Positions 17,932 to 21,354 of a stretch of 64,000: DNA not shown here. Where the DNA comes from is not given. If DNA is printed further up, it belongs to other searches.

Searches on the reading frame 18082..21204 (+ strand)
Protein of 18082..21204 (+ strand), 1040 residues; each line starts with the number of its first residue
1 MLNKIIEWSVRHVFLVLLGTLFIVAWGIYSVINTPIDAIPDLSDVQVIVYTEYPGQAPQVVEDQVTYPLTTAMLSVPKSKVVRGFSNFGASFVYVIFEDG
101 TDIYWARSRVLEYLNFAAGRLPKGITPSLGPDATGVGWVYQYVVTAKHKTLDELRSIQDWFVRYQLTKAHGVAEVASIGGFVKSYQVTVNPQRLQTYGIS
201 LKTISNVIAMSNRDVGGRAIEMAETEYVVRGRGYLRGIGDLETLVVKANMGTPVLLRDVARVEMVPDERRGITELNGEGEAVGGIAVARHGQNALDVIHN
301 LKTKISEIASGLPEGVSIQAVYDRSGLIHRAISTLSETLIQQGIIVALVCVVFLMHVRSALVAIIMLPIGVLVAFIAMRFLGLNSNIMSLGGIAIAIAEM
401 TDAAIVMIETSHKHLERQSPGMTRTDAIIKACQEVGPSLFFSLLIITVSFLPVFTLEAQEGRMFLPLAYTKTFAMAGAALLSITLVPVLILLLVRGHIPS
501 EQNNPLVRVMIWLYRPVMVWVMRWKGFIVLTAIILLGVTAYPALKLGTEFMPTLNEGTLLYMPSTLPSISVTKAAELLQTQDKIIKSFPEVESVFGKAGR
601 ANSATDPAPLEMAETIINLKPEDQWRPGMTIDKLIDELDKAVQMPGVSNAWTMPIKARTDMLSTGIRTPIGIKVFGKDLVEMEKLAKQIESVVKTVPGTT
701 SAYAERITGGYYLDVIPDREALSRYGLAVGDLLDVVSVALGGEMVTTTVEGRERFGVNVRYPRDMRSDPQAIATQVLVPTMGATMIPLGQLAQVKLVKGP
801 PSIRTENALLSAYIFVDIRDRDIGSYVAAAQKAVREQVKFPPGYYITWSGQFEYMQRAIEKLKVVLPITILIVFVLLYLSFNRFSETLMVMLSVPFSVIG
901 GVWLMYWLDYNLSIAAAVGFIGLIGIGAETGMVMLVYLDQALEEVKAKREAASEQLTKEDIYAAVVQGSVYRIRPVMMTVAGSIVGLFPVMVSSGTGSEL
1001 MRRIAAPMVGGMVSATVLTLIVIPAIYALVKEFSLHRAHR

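Call 55: search_protein_families(library=pfam, proteins=[window:18082-21204:+], max_evalue=0.00001)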
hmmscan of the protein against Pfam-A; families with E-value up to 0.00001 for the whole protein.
window:18082-21204:+ (1040 aa): 1 family
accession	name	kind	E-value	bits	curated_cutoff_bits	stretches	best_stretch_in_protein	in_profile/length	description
PF00873.25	ACR_tran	-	3.1e-232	773.8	28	1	6-1031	2-1021/1021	AcrB/AcrD/AcrF family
